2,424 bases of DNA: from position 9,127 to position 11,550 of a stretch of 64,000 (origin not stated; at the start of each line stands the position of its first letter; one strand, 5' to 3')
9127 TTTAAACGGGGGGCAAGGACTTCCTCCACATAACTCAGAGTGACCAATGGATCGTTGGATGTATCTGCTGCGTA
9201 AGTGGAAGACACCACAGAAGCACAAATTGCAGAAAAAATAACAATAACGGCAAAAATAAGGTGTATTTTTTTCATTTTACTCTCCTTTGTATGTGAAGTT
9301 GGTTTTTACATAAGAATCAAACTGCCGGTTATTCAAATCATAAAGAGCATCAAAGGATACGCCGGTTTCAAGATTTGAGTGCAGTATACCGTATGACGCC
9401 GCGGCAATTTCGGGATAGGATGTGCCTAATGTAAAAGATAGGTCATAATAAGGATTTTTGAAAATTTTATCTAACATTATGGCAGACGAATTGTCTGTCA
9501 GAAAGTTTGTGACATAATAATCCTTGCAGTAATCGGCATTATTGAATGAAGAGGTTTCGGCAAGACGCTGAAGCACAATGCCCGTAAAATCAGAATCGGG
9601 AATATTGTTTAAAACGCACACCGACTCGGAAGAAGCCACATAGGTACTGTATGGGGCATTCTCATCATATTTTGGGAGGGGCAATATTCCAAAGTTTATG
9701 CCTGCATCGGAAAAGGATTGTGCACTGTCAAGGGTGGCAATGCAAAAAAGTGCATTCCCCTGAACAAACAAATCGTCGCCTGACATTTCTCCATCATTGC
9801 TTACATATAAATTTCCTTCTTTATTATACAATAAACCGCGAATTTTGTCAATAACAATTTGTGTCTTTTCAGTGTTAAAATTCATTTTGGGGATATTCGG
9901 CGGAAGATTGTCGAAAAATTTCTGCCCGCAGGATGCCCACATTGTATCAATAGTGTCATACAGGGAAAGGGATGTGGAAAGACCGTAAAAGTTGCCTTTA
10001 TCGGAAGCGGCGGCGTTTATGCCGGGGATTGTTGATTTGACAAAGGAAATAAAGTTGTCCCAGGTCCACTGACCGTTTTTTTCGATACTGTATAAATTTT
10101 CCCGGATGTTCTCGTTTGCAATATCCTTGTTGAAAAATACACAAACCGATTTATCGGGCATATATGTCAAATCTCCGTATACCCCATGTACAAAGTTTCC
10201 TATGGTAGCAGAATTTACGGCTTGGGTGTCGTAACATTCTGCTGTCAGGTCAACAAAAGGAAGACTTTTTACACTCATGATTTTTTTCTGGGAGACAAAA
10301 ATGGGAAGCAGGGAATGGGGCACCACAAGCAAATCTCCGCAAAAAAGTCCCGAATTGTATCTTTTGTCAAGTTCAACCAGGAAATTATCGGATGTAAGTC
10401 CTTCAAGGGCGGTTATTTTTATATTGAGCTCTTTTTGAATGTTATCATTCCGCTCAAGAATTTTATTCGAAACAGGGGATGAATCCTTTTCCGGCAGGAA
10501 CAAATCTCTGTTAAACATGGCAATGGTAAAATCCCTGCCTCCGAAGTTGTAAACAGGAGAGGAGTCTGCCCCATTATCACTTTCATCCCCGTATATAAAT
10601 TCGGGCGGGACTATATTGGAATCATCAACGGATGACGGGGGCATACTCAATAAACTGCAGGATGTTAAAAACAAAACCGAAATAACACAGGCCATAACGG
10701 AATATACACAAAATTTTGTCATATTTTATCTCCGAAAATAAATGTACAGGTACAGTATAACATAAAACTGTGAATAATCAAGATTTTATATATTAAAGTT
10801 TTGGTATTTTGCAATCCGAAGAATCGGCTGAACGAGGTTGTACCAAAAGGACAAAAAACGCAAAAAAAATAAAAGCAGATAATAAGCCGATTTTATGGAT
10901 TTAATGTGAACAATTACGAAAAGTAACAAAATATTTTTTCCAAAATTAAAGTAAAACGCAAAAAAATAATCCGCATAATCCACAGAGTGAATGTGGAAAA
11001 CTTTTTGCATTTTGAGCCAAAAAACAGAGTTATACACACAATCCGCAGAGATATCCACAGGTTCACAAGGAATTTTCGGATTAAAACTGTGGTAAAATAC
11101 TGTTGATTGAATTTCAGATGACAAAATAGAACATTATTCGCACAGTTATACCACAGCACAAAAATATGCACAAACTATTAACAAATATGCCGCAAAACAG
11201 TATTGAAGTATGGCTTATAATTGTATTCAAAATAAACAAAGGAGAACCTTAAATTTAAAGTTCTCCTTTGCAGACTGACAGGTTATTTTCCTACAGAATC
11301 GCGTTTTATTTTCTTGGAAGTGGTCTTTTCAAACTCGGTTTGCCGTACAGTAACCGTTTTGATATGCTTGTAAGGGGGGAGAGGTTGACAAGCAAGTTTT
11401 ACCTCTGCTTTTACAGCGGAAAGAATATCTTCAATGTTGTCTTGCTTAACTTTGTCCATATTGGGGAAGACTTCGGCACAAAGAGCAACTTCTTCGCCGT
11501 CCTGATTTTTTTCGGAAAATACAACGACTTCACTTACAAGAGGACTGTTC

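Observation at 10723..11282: Dense DnaA-box cluster in a 560-bp AT-rich, ORF-free spacer with no dnaA gene in the window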

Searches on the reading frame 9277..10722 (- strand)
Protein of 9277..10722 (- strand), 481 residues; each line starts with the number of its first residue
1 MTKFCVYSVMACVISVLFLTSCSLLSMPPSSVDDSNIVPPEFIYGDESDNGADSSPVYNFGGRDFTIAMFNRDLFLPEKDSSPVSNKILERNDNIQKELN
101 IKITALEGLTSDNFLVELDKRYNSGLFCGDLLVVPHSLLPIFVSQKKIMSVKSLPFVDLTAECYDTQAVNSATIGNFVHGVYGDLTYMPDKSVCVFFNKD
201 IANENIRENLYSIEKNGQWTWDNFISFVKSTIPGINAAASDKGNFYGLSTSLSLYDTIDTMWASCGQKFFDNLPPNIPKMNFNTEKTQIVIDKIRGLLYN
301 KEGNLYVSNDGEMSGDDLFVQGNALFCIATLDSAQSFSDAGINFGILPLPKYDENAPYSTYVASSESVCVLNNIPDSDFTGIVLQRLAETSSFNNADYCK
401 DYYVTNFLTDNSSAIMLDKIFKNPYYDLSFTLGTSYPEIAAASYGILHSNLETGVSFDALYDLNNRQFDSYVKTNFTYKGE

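Call 5: search_protein_families(library=pfam, proteins=[window:9277-10722:-])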
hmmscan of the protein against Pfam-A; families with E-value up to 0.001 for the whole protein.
window:9277-10722:- (481 aa): 2 families
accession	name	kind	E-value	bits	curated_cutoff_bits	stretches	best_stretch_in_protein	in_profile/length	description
PF13416.11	SBP_bac_8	-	6.5e-05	23.3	27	1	136-378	47-233/279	Bacterial extracellular solute-binding protein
PF01547.30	SBP_bac_1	-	0.00024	21.6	26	1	187-361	108-277/307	Bacterial extracellular solute-binding protein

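Call 8: find_encoding_contigs(protein=window:9277-10722:-, flank=10000, max_places=10)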
Protein window:9277-10722:- (481 aa): 16 contigs read that carry it; 7 places shown.
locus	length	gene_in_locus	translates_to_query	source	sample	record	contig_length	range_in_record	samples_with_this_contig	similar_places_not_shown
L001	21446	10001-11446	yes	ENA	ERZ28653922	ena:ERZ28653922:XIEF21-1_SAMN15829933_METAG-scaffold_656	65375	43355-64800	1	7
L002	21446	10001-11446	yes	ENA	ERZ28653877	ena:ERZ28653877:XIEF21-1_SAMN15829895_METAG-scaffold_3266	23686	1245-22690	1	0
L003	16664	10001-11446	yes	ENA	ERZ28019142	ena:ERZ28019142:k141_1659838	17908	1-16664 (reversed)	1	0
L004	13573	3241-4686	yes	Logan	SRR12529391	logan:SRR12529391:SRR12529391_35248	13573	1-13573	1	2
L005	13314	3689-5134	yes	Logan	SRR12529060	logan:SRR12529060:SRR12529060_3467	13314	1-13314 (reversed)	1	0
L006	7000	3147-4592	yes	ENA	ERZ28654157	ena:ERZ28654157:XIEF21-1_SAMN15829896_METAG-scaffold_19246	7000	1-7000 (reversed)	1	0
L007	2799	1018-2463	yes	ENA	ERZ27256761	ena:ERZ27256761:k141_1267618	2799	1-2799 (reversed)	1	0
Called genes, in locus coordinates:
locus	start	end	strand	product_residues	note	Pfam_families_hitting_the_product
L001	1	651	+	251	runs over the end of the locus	PF08220:HTH_DeoR, PF08279:HTH_11 (weak), PF00455:DeoRC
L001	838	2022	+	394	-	PF01520:Amidase_3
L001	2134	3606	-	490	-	PF09547:SpoIVA_ATPase, PF20438:SpoIVA_middle, PF20439:SpoIVA_C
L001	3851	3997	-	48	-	-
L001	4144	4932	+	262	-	PF01261:AP_endonuc_2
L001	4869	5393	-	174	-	-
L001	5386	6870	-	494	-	PF08903:DUF1846, PF20921:DUF1846_C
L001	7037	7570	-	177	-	PF08876:DUF1836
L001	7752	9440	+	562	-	PF00501:AMP-binding, PF23562:AMP-binding_C_3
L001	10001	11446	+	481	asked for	-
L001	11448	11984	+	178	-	-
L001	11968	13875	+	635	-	PF08486:SpoIID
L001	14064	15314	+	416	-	-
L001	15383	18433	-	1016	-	PF02638:GHL10, PF01520:Amidase_3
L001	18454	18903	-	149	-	PF14478:DUF4430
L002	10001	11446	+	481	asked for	-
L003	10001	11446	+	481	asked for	-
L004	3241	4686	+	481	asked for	-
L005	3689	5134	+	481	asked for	-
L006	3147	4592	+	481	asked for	-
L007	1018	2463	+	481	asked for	-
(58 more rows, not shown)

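Call 10: find_homologous_proteins(query=window:9277-10722:-)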
Query window:9277-10722:- (481 aa): 68 proteins with E <= 0.001 among 5944 candidates.
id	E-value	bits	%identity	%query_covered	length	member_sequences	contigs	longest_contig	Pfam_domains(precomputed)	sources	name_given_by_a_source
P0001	1.2e-174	600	57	98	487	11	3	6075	-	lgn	-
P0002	7.9e-170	584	54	98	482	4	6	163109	-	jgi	-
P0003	9.2e-169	580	58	94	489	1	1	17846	-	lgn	-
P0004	4.2e-166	571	55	99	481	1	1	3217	-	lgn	-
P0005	5.7e-166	571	58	90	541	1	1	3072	PF13416.12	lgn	-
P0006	1.3e-165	570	55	98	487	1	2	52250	-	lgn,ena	-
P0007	2.2e-164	566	54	98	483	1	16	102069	-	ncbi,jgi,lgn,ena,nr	ncbi:MAG: hypothetical protein E7588_07680 [Ruminococcaceae bacterium]|nr:hypothetical protein [Osci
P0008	5.0e-145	502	49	98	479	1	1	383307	-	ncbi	-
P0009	9.4e-43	165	28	90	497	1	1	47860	PF01547.31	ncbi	-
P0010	1.5e-41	161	26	99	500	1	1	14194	PF01547.31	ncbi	-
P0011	3.8e-38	150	29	91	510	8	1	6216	-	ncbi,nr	ncbi:MAG: hypothetical protein J6I45_04390 [Clostridia bacterium]|nr:hypothetical protein [Clostridi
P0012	4.1e-37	146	28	89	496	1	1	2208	PF13416.12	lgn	-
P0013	5.1e-36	143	26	83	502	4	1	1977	-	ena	-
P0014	1.3e-35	141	27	83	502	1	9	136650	-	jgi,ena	-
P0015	8.8e-34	135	29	95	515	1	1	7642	-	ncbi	-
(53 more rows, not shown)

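Call 11: find_encoding_contigs(protein=P0002, flank=10000, max_places=1)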
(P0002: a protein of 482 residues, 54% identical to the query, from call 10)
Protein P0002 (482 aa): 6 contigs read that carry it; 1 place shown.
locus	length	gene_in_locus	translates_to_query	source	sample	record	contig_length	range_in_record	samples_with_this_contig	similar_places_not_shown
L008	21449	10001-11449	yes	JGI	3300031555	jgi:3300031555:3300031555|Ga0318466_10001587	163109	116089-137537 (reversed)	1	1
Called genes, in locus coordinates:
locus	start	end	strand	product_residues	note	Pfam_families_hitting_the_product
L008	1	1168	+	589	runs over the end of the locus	PF02874:ATP-synt_ab_N, PF16886:ATP-synt_ab_Xtn, PF00006:ATP-synt_ab, PF22919:ATP-synt_VA_C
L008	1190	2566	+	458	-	PF02874:ATP-synt_ab_N (weak), PF00006:ATP-synt_ab, PF22919:ATP-synt_VA_C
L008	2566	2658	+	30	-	-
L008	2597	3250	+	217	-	PF01813:ATP-synt_D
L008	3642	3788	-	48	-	-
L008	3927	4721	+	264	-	PF01261:AP_endonuc_2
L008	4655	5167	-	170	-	-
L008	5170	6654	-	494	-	PF08903:DUF1846, PF20921:DUF1846_C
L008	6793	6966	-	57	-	-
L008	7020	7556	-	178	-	PF08876:DUF1836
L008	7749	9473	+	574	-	PF00501:AMP-binding, PF23562:AMP-binding_C_3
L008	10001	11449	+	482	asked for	-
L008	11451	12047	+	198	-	-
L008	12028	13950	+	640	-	PF08486:SpoIID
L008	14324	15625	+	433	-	PF13421:Band_7_1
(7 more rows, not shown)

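Call 12: find_encoding_contigs(protein=P0007, flank=10000, max_places=1)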
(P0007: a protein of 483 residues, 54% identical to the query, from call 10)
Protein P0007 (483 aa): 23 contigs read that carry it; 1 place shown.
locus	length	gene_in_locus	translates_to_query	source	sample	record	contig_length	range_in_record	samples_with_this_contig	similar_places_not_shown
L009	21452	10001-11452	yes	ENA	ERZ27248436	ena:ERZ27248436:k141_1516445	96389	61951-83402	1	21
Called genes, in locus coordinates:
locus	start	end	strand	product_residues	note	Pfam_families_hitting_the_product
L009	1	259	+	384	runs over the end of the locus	PF01408:GFO_IDH_MocA, PF22725:GFO_IDH_MocA_C3, PF02894:GFO_IDH_MocA_C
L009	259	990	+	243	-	PF01261:AP_endonuc_2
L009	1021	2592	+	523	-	PF00916:Sulfate_transp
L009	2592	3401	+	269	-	PF18082:NAT_N, PF18164:GNAT_C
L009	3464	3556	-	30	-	-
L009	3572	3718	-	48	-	-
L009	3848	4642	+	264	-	PF01261:AP_endonuc_2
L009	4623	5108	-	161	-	-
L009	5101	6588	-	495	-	PF08903:DUF1846, PF20921:DUF1846_C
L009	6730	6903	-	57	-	PF12655:CDIF630_02480-like (weak)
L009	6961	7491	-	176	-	PF08876:DUF1836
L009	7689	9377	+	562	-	PF00501:AMP-binding, PF23562:AMP-binding_C_3, PF13193:AMP-binding_C (faint)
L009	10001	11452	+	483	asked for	-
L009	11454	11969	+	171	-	-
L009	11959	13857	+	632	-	PF08486:SpoIID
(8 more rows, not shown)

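Call 13: find_encoding_contigs(protein=P0008, flank=10000, max_places=1)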
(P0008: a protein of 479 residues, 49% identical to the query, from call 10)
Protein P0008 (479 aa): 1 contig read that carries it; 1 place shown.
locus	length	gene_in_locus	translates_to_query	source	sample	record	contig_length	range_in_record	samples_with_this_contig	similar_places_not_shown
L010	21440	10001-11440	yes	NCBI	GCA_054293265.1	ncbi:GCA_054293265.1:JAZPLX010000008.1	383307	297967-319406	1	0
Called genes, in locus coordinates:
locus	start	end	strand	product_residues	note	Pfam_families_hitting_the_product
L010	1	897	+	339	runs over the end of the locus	PF00044:Gp_dh_N, PF02800:Gp_dh_C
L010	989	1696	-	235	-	PF01936:NYN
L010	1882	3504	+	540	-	PF00916:Sulfate_transp, PF01740:STAS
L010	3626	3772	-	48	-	-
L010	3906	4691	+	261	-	PF01261:AP_endonuc_2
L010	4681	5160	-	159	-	-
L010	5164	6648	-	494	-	PF08903:DUF1846, PF20921:DUF1846_C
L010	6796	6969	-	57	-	PF12655:CDIF630_02480-like (weak)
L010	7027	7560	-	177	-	PF08876:DUF1836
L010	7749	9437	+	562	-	PF00501:AMP-binding, PF23562:AMP-binding_C_3 (weak)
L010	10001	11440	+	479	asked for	-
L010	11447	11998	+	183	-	-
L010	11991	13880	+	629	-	PF08486:SpoIID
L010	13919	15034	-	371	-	PF00395:SLH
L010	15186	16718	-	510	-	PF00672:HAMP, PF00512:HisKA, PF02518:HATPase_c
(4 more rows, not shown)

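Call 18: find_related_loci(query=A2, collection=genome_contigs, flank=10000)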
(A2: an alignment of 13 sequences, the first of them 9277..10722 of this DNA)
Query A2 (481 aa) in genome_contigs; peptide patterns used: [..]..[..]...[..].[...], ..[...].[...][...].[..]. (x = any residue, [..] = any of these).
275 stretches matched a pattern; 215 encode a relative of the query (tblastn E <= 1e-3); the best 80 are kept; 80 distinct loci.
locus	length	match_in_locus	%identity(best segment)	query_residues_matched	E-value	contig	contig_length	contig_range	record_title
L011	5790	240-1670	56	12-481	6e-179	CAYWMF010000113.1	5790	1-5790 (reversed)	MAG TPA_asm: uncultured Oscillospiraceae bacterium isolate SRP350583_co2_299 genome assembly, contig: NODE_20888_length_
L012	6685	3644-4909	26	30-461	2e-47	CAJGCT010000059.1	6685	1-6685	MAG: uncultured Clostridia bacterium isolate MAG28 genome assembly, contig: k141_1819814_length_6685_cov_9.0000, whole g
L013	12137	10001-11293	28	27-461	3e-47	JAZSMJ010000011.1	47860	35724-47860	MAG: Eubacteriales bacterium isolate T1900044555_TS20190021.MAGScoT_cleanbin_000009 SGB_288_k141_1870097, whole genome s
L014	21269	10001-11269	25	30-462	1e-44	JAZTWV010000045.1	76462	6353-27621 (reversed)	MAG: Candidatus Flemingiibacterium sp. isolate T1900045332_YK20190021.MAGScoT_cleanbin_000022 SGB_6539_k141_1819714, who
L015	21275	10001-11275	29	40-476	9e-44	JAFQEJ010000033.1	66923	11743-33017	MAG: Clostridia bacterium isolate RGIG1743 Goat_Cecum-3__c550277, whole genome shotgun sequence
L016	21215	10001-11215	28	67-473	4e-41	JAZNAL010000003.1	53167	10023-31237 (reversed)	MAG: Candidatus Flemingiibacterium sp. isolate T1900044747_TS20190213.MAGScoT_cleanbin_000029 SGB_2129_k141_1128780, who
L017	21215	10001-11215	28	67-473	1e-40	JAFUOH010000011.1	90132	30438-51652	MAG: Clostridia bacterium isolate RGIG4676 Roe_deer_Rectum-5__c1435, whole genome shotgun sequence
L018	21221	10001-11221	27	43-448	1e-39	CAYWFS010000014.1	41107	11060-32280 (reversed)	MAG TPA_asm: uncultured Ruminococcus sp. isolate SRP225648_co1_179 genome assembly, contig: NODE_1753_length_41107_cov_2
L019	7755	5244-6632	26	7-467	7e-40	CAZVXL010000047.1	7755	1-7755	MAG TPA_asm: uncultured Lachnospiraceae bacterium isolate SRP313737_co1_119 genome assembly, contig: NODE_13726_length_7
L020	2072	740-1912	28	53-448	4e-39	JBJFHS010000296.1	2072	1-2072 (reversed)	MAG: Eubacteriales bacterium isolate PUUB42_bin.021 NODE_66544_length_2072_cov_6.746653, whole genome shotgun sequence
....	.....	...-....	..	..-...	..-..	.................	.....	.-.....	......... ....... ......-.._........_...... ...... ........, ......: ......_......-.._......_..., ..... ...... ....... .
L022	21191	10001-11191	27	56-462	1e-36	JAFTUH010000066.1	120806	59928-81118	MAG: Clostridia bacterium isolate RGIG4156 Roe_deer_Colon-1__c721760, whole genome shotgun sequence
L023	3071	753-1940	26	48-448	3e-36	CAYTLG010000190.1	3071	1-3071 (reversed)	MAG TPA_asm: uncultured Ruminococcus sp. isolate SRP350583_co2_567 genome assembly, contig: NODE_46715_length_3071_cov_9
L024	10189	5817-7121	24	40-473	8e-36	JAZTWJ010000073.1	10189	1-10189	MAG: Candidatus Flemingiibacterium sp. isolate T1900045334_YK20190023.MAGScoT_cleanbin_000027 SGB_6570_k141_1943038, who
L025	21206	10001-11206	26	60-470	6e-35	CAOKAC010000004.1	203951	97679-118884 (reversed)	MAG TPA_asm: uncultured Clostridia bacterium isolate SRR15604574_bin.43_metawrap_v1.3_MAG genome assembly, contig: NODE.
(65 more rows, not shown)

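Call 22: find_encoding_contigs(protein=P0006, flank=10000, max_places=1)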
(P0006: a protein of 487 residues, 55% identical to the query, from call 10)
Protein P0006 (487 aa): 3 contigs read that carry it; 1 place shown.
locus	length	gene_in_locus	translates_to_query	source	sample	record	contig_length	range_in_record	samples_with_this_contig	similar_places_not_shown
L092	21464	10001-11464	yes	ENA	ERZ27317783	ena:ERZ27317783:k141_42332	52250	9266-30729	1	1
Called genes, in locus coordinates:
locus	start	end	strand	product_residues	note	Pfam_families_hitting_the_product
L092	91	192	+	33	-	-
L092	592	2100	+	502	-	PF00916:Sulfate_transp, PF01740:STAS (weak)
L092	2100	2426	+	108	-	PF18082:NAT_N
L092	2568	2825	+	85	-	PF18164:GNAT_C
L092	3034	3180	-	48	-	-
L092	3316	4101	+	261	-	PF01261:AP_endonuc_2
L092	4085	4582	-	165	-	-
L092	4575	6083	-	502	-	PF08903:DUF1846, PF20921:DUF1846_C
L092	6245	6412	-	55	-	PF12655:CDIF630_02480-like (weak)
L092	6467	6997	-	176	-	PF08876:DUF1836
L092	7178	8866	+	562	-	PF00501:AMP-binding, PF13193:AMP-binding_C (faint), PF23562:AMP-binding_C_3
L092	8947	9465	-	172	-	PF02632:BioY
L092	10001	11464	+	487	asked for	-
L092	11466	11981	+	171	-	-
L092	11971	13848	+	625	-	PF08486:SpoIID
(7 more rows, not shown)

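Call 23: find_encoding_contigs(protein=P0003, flank=10000, max_places=1)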
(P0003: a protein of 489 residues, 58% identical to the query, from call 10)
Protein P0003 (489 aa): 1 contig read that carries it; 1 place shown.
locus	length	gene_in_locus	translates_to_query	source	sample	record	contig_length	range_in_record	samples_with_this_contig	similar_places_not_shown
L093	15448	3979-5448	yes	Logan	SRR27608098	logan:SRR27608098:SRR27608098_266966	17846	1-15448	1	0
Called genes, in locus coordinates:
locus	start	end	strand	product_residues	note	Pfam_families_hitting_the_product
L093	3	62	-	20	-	?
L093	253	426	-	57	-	-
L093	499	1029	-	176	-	PF08876:DUF1836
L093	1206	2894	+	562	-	PF00501:AMP-binding, PF23562:AMP-binding_C_3 (weak), PF13193:AMP-binding_C (faint)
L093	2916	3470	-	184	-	PF02632:BioY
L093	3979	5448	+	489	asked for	-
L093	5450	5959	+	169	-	-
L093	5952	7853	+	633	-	PF08486:SpoIID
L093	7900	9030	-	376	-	PF00395:SLH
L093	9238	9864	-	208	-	-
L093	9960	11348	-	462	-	PF01546:Peptidase_M20, PF07687:M20_dimer (faint)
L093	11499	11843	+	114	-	PF02452:PemK_toxin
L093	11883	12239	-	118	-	PF03862:SpoVAC_SpoVAEB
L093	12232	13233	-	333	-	PF07451:SpoVAD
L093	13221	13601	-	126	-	PF03862:SpoVAC_SpoVAEB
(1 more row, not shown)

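Call 24: find_encoding_contigs(protein=P0001, flank=10000, max_places=2)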
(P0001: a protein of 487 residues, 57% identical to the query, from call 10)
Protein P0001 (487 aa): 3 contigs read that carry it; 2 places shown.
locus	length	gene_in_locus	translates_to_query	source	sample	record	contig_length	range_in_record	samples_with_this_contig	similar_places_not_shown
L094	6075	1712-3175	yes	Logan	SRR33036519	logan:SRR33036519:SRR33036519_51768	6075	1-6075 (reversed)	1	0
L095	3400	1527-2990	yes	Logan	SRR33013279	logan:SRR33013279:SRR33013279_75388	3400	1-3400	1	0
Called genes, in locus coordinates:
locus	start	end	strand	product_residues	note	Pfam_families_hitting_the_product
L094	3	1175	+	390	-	?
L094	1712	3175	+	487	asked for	-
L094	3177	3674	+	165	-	-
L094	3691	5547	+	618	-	PF08486:SpoIID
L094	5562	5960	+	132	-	PF00383:dCMP_cyt_deam_1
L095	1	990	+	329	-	?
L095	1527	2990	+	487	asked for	-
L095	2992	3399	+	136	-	?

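Call 47: search_protein_families(library=ncbifam, proteins=[window:9277-10722:-], max_evalue=0.001)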
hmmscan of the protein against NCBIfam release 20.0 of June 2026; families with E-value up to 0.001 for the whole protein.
window:9277-10722:- (481 aa): 0 families

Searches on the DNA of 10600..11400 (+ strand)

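Call 31: search_rna_families(source=window, start=10600, end=11400, threshold=evalue, max_evalue=10)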
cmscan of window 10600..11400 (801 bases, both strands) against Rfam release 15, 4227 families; matches with E-value up to 10: 10.
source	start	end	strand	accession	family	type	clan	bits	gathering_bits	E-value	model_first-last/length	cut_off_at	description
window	10917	11020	+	RF02815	Lig_thermometer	Cis-reg; thermoregulator;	-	20.7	51.5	2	1-205/205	no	Lig 5' UTR thermometer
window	11198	11277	-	RF00611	SNORD111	Gene; snRNA; snoRNA; CD-box;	-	20.5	46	0.86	1-89/89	no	Small nucleolar RNA SNORD111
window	11235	11271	+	RF04157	MIR9486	Gene; miRNA;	-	20.4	100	0.23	1-119/119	no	MIR9486 microRNA precursor family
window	11177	11289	+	RF02390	sau-41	Gene; sRNA;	-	16.4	80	8.9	1-156/156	no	Staphylococcus sRNA sau-41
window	11237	11270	+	RF03585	mir-3938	Gene; miRNA;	-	16.2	94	3.5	27-62/88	no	mir-3938 microRNA precursor family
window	11191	11270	+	RF02397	sau-5971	Gene; sRNA;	-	16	90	4.9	1-96/96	no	Staphylococcus sRNA sau-5971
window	10995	11066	-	RF01890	lincRNA-p21_2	Gene; lncRNA;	-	15.9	70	3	1-52/52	no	LincRNA-p21 conserved region 2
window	11237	11270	-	RF02749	Ncrwmel02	Gene; sRNA;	-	12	290.8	3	115-148/251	no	Wolbachia sRNA mel02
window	10757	10865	-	RF02825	LPR17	Gene; sRNA;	-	11.3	98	4.9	1-257/257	no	Legionella RNA 17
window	10757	10824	-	RF02377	SurA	Gene; sRNA;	-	9.9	100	5.3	1-279/279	no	SurA sRNA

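Call 62: search_dna_similar(query=window:10860-11180:+, collection=plasmids, mode=distant, max_evalue=0.01, max_rows=10)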
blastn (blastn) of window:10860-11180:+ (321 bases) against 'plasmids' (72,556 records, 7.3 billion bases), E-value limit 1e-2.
No match.

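Call 63: search_dna_similar(query=window:10860-11180:+, collection=phages, mode=distant, max_evalue=0.01, max_rows=10)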
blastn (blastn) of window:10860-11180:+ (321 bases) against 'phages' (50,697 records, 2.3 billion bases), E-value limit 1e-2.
Records with a match: 3; places in all: 3; records where one place covers at least 80% of the query: 0.
Best place of each record, by identity: 60-80% 3.
By first word of the organism name: Vibrio 3.
By host as written in the record: Vibrio natriegens HER1138 2; Vibrio natriegens Vmax (CCTCC PV 2024008) 1.
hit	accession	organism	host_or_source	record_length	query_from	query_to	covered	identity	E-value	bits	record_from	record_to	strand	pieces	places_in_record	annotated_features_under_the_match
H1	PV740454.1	Vibrio phage CZ01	Vibrio natriegens Vmax (CCTCC PV ...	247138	144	201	18%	79.7%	2e-3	49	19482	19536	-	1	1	none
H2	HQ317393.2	Vibrio phage nt-1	Vibrio natriegens HER1138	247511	144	200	18%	79.3%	7e-3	47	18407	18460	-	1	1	none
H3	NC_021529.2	Vibrio phage nt-1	Vibrio natriegens HER1138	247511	144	200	18%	79.3%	7e-3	47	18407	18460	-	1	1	none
